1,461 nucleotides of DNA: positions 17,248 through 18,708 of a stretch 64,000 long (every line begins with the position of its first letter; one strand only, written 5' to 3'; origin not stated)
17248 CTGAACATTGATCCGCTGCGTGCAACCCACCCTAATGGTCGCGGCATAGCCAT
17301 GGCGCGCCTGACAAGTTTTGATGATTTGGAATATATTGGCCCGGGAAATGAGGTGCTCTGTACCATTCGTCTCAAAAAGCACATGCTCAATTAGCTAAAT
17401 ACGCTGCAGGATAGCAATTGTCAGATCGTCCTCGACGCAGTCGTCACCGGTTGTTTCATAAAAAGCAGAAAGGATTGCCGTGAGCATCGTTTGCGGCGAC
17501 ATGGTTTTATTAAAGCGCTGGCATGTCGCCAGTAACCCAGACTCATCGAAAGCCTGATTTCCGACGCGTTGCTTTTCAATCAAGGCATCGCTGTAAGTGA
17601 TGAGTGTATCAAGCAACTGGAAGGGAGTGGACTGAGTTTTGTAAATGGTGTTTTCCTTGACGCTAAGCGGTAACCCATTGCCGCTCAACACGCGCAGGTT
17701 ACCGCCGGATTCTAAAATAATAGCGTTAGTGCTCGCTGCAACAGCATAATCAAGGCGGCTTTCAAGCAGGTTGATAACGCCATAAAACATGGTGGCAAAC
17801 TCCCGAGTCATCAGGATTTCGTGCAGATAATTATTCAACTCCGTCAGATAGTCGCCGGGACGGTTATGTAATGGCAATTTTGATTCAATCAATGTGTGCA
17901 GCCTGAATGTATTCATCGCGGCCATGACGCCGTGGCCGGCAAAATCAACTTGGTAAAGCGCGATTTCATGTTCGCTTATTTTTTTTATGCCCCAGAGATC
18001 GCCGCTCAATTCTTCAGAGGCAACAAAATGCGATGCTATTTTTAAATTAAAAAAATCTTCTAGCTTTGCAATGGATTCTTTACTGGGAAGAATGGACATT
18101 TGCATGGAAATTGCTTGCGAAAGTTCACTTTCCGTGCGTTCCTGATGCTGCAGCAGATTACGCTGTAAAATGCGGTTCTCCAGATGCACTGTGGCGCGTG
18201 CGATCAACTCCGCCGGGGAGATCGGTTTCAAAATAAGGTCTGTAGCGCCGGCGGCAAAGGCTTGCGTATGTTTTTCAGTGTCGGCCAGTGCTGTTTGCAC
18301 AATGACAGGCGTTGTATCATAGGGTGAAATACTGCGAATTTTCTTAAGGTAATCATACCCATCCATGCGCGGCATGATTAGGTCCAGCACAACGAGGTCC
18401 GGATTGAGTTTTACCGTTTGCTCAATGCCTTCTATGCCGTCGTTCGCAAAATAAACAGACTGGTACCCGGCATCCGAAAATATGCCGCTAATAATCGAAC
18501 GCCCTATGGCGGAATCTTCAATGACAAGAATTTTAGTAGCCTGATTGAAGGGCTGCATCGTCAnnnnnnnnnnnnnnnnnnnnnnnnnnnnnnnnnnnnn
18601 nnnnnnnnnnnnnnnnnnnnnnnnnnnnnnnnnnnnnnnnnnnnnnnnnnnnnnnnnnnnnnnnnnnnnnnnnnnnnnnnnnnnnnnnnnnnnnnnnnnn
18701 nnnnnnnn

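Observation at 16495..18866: Partner-switching module in which both the kinase and the phosphatase carry their own receiver domain, with no sigma factor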

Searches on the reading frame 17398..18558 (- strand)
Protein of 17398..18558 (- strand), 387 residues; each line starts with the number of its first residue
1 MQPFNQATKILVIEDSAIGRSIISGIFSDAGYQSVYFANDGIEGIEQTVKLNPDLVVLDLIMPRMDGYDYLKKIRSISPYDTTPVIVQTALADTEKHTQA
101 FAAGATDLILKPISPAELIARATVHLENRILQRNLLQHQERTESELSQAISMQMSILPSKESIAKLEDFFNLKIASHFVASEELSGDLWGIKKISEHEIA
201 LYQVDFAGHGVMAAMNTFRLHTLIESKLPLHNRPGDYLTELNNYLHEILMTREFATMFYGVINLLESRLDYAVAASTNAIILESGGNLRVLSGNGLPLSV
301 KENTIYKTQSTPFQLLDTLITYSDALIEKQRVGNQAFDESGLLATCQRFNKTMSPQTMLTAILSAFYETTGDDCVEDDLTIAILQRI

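Call 3: search_protein_families(library=pfam, proteins=[window:17398-18558:-], max_evalue=0.01)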
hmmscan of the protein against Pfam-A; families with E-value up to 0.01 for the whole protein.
window:17398-18558:- (387 aa): 2 families
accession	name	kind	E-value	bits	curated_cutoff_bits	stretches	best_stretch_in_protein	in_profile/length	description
PF07228.17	SpoIIE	-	1.7e-30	106.8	25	1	196-386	2-191/192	Stage II sporulation protein E (SpoIIE)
PF00072.30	Response_reg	-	1.7e-24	86.5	30.2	1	10-121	1-109/111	Response regulator receiver domain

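Call 4: search_protein_families(library=ncbifam, proteins=[window:17398-18558:-], max_evalue=0.01)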
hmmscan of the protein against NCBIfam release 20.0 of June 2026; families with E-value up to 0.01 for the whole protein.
window:17398-18558:- (387 aa): 97 families (the best 25 are shown)
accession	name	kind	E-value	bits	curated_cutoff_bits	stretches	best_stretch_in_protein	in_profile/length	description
NF045505.1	RR_RssB_Pseudo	equivalog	4.9e-29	101.6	700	1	5-313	3-325/394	two-component system response regulator RssB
NF045944.1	ResRegRpaBCyano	equivalog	2.6e-22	79.3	330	1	11-143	1-124/229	response regulator transcription factor RpaB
NF001965.0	PRK00742.1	subfamily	1.1e-20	74.1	293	1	7-141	3-138/357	chemotaxis-specific protein-glutamate methyltransferase CheB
NF007969.0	PRK10693.1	equivalog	1.1e-20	74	329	1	8-301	8-304/337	two-component system response regulator RssB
NF007135.0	PRK09581.1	equivalog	8.4e-20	71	474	1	8-151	3-144/457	PleD family two-component system response regulator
NF040689.1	MtrAB_MtrA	equivalog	1.6e-19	70.1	300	1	10-130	1-117/219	MtrAB system response regulator MtrA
TIGR02154.1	PhoB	equivalog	5.7e-19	68.3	296.2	1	7-127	2-121/226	phosphate regulon transcriptional regulator PhoB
NF047654.1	DiguCycDgcRLepto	equivalog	3e-18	65.7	500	1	8-139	3-133/295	diguanylate cyclase DgcR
NF008469.0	PRK11361.1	equivalog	3.6e-18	65.5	714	1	7-133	4-127/461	acetoacetate metabolism transcriptional regulator AtoC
NF009206.0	PRK12555.1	subfamily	3.7e-18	65.6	342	1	9-143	2-137/340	chemotaxis-specific protein-glutamate methyltransferase CheB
TIGR01387.1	cztR_silR_copR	subfamily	1.1e-17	64.4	279.2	1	10-128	1-116/218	heavy metal response regulator transcription factor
NF008567.0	PRK11517.1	equivalog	1.3e-17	63.9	353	1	9-195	2-183/223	response regulator transcription factor HprR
NF040534.1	resp_reg_YycF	equivalog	2e-17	63.2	340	1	9-168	2-152/231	response regulator YycF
NF047465.1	hybrid_HK_LvrA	exception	3e-17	62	1200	1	6-126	466-584/819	hybrid histidine kinase/response regulator LvrA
NF041733.1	resp_reg_CseB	equivalog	7.3e-17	61.5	350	1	9-141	2-129/228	two-component system response regulator CseB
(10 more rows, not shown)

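Call 24: find_homologous_proteins(query=window:17398-18558:-, max_evalue=1e-10)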
Query window:17398-18558:- (387 aa): 526 proteins with E <= 1e-10 among 7142 candidates; the best 120 are listed.
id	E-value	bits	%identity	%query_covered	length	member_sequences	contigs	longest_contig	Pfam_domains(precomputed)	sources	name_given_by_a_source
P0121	1.8e-249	845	100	100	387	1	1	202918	PF00072.31,PF07228.18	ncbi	ncbi:MAG: SpoIIE family protein phosphatase [Rickettsiales bacterium]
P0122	7.0e-163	560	67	98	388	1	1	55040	PF00072.31,PF07228.18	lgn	-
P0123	2.9e-162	558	65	100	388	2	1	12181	PF00072.31,PF07228.18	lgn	-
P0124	5.1e-104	366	45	100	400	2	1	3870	PF00072.31,PF07228.18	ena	-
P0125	3.3e-100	354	43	99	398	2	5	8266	PF00072.31,PF07228.18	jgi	jgi:sigma-B regulation protein RsbU (phosphoserine phosphatase)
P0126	1.2e-94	336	42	98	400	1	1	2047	PF00072.31,PF07228.18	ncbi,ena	-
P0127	9.1e-93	329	43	99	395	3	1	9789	PF00072.31,PF07228.18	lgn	-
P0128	1.8e-92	328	41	97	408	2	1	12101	PF00072.31,PF07228.18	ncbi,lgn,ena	-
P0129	8.7e-92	326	42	100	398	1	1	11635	PF00072.31,PF07228.18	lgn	-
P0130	7.7e-91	323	45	88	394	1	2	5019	PF00072.31,PF07228.18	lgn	-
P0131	5.1e-89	317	41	99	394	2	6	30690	PF00072.31,PF07228.18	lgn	-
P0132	1.6e-86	309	42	98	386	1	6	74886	PF00072.31,PF07228.18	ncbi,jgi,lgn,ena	-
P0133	1.8e-86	309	40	99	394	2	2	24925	PF00072.31,PF07228.18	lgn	-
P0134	6.2e-83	297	40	97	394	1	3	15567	PF00072.31,PF07228.18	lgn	-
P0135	2.7e-82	295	40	98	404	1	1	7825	PF00072.31,PF07228.18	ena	-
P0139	3.5e-81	291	41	100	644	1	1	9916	PF13581.13,PF00072.31,PF07228.18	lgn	-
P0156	9.8e-78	280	40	97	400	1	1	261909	PF00072.31,PF07228.18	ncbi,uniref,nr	ncbi:hypothetical protein TALK_12370 [Thalassospira alkalitolerans]|uniref:Response regulatory domai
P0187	2.5e-73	265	39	98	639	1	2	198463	PF13581.13,PF00072.31,PF07228.18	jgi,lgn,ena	-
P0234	4.6e-69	251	36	98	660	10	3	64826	PF13581.13,PF00072.31,PF07228.18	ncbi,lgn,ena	-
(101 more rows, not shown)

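Call 26: find_encoding_contigs(protein=P0132, flank=6000, max_places=2)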
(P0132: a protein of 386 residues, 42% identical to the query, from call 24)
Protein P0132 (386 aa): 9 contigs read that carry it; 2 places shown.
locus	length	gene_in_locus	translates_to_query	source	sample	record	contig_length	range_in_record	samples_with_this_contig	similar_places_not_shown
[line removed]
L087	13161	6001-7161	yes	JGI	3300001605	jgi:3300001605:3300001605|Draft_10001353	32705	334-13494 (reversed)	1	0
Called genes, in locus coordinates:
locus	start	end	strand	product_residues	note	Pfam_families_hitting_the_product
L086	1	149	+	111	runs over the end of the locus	PF07027:DUF1318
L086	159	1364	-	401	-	PF00375:SDF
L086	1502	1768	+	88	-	PF03693:ParD_antitoxin, PF01402:RHH_1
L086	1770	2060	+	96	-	PF05016:ParE_toxin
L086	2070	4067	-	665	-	PF02518:HATPase_c, PF00204:DNA_gyraseB, PF01751:Toprim, PF00986:DNA_gyraseB_C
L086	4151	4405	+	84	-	-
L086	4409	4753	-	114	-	-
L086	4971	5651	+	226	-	PF03975:CheD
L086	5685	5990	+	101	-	PF01740:STAS, PF13466:STAS_2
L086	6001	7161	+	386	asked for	PF00072:Response_reg, PF07228:SpoIIE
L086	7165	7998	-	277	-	PF00528:BPD_transp_1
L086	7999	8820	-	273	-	PF00528:BPD_transp_1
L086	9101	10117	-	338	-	PF01547:SBP_bac_1, PF13531:SBP_bac_11, PF13343:SBP_bac_6 (weak)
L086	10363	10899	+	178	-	PF01612:DNA_pol_A_exo1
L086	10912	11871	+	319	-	PF01380:SIS, PF00571:CBS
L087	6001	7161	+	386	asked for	PF00072:Response_reg, PF07228:SpoIIE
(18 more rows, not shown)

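Call 27: find_encoding_contigs(protein=P0156, flank=6000, max_places=1)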
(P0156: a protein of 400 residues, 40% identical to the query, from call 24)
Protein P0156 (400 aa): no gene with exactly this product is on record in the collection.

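Call 28: find_encoding_contigs(protein=P0125, flank=6000, max_places=2)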
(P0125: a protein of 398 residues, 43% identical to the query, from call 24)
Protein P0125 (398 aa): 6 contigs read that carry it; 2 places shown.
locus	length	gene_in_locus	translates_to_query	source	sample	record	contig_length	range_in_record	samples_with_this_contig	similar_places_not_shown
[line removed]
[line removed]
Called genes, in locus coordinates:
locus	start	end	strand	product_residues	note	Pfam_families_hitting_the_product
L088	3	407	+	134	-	?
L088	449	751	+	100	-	PF01740:STAS, PF13466:STAS_2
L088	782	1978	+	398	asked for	PF00072:Response_reg, PF07228:SpoIIE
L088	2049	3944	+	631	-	PF05430:Methyltransf_30, PF00890:FAD_binding_2 (faint), PF01266:DAO, PF12831:FAD_oxidored (weak), PF13450:NAD_binding_8 (weak)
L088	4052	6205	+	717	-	PF00989:PAS (faint), PF13188:PAS_8 (faint), PF01590:GAF (weak), PF08447:PAS_3, PF00512:HisKA, PF02518:HATPase_c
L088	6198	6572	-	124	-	-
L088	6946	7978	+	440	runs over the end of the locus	?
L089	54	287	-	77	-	-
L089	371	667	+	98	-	PF01339:CheB_methylest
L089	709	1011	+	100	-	PF01740:STAS, PF13466:STAS_2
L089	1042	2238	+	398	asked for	PF00072:Response_reg, PF07228:SpoIIE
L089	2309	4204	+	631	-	PF05430:Methyltransf_30, PF00890:FAD_binding_2 (faint), PF01266:DAO, PF12831:FAD_oxidored (weak), PF13450:NAD_binding_8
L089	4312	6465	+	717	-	PF00989:PAS (faint), PF13188:PAS_8 (faint), PF01590:GAF (weak), PF08447:PAS_3, PF00512:HisKA, PF02518:HATPase_c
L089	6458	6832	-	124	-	?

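Call 42: find_related_loci(query=A2, collection=metagenome_contigs, flank=8000)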
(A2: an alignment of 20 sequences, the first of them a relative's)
Query A2 (387 aa) in metagenome_contigs; peptide patterns used: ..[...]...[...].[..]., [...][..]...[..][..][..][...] (x = any residue, [..] = any of these).
600 stretches matched a pattern (row limit reached: there are more); 473 encode a relative of the query (tblastn E <= 1e-3); the best 80 are kept; 80 distinct loci.
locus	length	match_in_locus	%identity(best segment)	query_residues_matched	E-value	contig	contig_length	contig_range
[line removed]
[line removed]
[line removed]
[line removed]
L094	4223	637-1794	38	2-386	4e-86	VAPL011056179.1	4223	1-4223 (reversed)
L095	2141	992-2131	38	6-386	4e-89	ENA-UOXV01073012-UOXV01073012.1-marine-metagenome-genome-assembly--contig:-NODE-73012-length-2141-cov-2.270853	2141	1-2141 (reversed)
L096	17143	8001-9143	40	6-385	4e-85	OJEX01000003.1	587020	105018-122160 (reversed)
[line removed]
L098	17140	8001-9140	36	8-386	1e-84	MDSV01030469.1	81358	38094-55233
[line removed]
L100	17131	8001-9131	40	10-385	7e-84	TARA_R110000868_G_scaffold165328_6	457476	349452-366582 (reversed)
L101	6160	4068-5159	40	8-369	6e-83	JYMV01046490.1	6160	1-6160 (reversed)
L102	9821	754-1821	38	10-368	6e-80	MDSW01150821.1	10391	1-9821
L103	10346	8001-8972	42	8-328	4e-80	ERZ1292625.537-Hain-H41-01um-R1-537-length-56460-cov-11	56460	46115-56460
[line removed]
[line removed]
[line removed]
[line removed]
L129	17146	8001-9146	34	3-381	3e-68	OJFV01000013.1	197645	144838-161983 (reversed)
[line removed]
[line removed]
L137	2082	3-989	38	54-381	5e-65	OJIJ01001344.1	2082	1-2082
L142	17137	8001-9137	34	8-386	1e-60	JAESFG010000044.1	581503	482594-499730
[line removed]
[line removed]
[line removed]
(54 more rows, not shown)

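Call 44: search_protein_families(library=pfam, proteins=[L129:9270-10178:-, L137:1108-2019:-, L122:5468-6382:+, L110:6559-7380:+, L161:9172-10131:-, L095:25-957:+, L132:4054-4743:+, L142:7264-7926:+, L114:14673-15491:-, L153:2-1240:+], max_evalue=0.01)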
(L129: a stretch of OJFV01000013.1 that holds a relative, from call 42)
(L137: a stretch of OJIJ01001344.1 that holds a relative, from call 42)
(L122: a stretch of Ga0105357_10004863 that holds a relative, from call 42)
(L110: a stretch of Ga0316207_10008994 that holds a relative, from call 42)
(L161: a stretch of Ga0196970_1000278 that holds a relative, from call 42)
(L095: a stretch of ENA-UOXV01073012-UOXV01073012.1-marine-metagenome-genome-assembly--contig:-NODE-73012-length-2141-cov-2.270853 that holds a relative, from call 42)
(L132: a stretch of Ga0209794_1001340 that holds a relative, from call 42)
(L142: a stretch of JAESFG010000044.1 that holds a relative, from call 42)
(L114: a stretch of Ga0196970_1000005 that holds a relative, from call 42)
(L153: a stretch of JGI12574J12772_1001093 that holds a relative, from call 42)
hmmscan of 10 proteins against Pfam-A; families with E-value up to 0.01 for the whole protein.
L129:9270-10178:- (303 aa): 3 families
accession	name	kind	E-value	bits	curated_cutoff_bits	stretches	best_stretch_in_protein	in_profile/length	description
PF13581.12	HATPase_c_2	-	3.3e-11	43.7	27.4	1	173-300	22-126/127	Histidine kinase-like ATPase domain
PF02518.31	HATPase_c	-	0.0062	17.4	26.4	0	187-292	10-89/111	Histidine kinase-, DNA gyrase B-, and HSP90-like ATPase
PF00072.30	Response_reg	-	0.0094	16.5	30.2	0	81-123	65-107/111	Response regulator receiver domain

L137:1108-2019:- (304 aa): 2 families
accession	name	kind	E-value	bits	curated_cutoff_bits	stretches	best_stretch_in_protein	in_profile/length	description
PF13581.12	HATPase_c_2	-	1e-10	42.1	27.4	1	174-301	22-126/127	Histidine kinase-like ATPase domain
PF02518.31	HATPase_c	-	0.0079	17.1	26.4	0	188-288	10-85/111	Histidine kinase-, DNA gyrase B-, and HSP90-like ATPase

L122:5468-6382:+ (305 aa): 3 families
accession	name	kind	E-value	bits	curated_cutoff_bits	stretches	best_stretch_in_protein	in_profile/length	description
PF13581.12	HATPase_c_2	-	1.5e-09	38.4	27.4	1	177-300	30-125/127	Histidine kinase-like ATPase domain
PF02518.31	HATPase_c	-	0.0011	19.8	26.4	1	178-256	5-53/111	Histidine kinase-, DNA gyrase B-, and HSP90-like ATPase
PF13589.12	HATPase_c_3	-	0.0086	16.5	25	0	228-290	20-89/137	Histidine kinase-, DNA gyrase B-, and HSP90-like ATPase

L110:6559-7380:+ (274 aa): 0 families

L161:9172-10131:- (320 aa): 2 families
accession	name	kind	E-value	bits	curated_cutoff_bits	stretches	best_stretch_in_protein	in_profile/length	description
PF00072.30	Response_reg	-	3.8e-23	82.2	30.2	1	25-135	2-108/111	Response regulator receiver domain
PF13581.12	HATPase_c_2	-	1.6e-09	38.3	27.4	1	191-308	29-123/127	Histidine kinase-like ATPase domain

L095:25-957:+ (311 aa): 3 families
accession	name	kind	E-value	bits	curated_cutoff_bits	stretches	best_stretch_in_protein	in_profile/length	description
PF00072.30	Response_reg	-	9e-23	81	30.2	1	17-129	1-110/111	Response regulator receiver domain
PF13581.12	HATPase_c_2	-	1.2e-07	32.3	27.4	1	184-302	30-125/127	Histidine kinase-like ATPase domain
PF23198.2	PDE8A_N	-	0.0052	17.1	29.6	1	11-92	7-88/147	PDE8A-like, N-terminal domain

L132:4054-4743:+ (230 aa): 1 family
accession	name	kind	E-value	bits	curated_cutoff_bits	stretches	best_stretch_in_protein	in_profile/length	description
PF13581.12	HATPase_c_2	-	9e-08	32.6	27.4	1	109-220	35-124/127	Histidine kinase-like ATPase domain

L142:7264-7926:+ (221 aa): 2 families
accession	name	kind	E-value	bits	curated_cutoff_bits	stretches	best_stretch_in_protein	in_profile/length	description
PF13581.12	HATPase_c_2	-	6.3e-09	36.4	27.4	1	80-210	12-116/127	Histidine kinase-like ATPase domain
PF02518.31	HATPase_c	-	0.00024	21.9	26.4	1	98-213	4-90/111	Histidine kinase-, DNA gyrase B-, and HSP90-like ATPase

L114:14673-15491:- (273 aa): 2 families
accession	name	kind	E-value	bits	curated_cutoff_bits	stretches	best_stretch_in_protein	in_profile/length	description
PF13581.12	HATPase_c_2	-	9.6e-13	48.7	27.4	1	133-262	14-123/127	Histidine kinase-like ATPase domain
PF02518.31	HATPase_c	-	0.002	19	26.4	1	181-251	7-85/111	Histidine kinase-, DNA gyrase B-, and HSP90-like ATPase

L153:2-1240:+ (413 aa): 3 families
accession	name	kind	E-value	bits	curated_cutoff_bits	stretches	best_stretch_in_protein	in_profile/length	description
PF00072.30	Response_reg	-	1.5e-26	93.1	30.2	1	297-406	1-107/111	Response regulator receiver domain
PF13581.12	HATPase_c_2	-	2.5e-15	57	27.4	1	115-258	7-126/127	Histidine kinase-like ATPase domain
PF23198.2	PDE8A_N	-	0.0035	17.7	29.6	1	324-375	39-91/147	PDE8A-like, N-terminal domain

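Call 56: search_protein_families(library=pfam, proteins=[L161:7482-7832:+, L161:7854-9071:+, L161:10156-13503:-, L155:268-2061:+, L130:717-1331:-, L130:3394-4608:+], max_evalue=0.001)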
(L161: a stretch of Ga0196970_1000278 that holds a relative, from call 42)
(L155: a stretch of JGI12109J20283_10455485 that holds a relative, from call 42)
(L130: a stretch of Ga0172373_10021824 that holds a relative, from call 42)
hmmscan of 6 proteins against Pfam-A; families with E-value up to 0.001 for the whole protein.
L161:7482-7832:+ (117 aa): 2 families
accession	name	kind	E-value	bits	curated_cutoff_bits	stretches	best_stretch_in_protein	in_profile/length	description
PF01740.26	STAS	-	1.1e-12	48.1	22.6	1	21-114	8-98/106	STAS domain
PF13466.11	STAS_2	-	5.1e-10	39.8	29.2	1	32-107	7-77/80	STAS domain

L161:7854-9071:+ (406 aa): 2 families
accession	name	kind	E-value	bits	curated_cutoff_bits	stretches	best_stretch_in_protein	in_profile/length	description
PF07228.17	SpoIIE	-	1.3e-37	130.1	25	1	209-403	2-191/192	Stage II sporulation protein E (SpoIIE)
PF00072.30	Response_reg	-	3.3e-05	24.5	30.2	1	32-128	13-110/111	Response regulator receiver domain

L161:10156-13503:- (1116 aa): 9 families
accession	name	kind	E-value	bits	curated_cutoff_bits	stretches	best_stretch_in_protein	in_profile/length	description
PF00072.30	Response_reg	-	1.1e-38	132.2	30.2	2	854-966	1-110/111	Response regulator receiver domain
PF02518.31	HATPase_c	-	6.8e-31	107.4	26.4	1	575-690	1-110/111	Histidine kinase-, DNA gyrase B-, and HSP90-like ATPase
PF00512.31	HisKA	-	1e-21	77.2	26.9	1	464-528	2-66/66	His Kinase A (phospho-acceptor) domain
PF01627.28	Hpt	-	1.9e-14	54.1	24.6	1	1016-1098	2-83/84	Hpt domain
PF02743.24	dCache_1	-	2.6e-11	44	45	1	61-283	17-238/240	Cache domain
PF22588.2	dCache_1_like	-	7.5e-11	42.5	27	1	201-284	2-86/89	Histidine kinase sensor domain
PF13426.13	PAS_9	-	6.1e-10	39.7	27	1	352-442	2-103/103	PAS domain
PF00989.32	PAS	-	1.3e-07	32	22.6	1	342-413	2-72/113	PAS fold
PF13188.13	PAS_8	-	1.2e-05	25.5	21.8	1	341-390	1-51/65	PAS domain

L155:268-2061:+ (598 aa): 3 families
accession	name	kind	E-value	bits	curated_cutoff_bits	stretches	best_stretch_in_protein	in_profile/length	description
PF07228.17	SpoIIE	-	2e-33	116.4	25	1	403-591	2-189/192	Stage II sporulation protein E (SpoIIE)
PF00072.30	Response_reg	-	6.4e-26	91.1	30.2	1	7-117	2-108/111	Response regulator receiver domain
PF13581.12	HATPase_c_2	-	5.9e-09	36.4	27.4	1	178-292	34-125/127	Histidine kinase-like ATPase domain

L130:717-1331:- (205 aa): 1 family
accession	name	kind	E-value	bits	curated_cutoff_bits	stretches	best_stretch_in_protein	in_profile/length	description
PF10090.15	HPTransfase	-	2.2e-23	82.8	22.9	1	86-192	8-119/123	Histidine phosphotransferase C-terminal domain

L130:3394-4608:+ (405 aa): 2 families
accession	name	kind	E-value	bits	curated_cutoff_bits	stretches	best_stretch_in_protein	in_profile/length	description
PF07228.17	SpoIIE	-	5.4e-36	124.8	25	1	223-402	2-188/192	Stage II sporulation protein E (SpoIIE)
PF00072.30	Response_reg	-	2.3e-27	95.8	30.2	1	38-149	2-110/111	Response regulator receiver domain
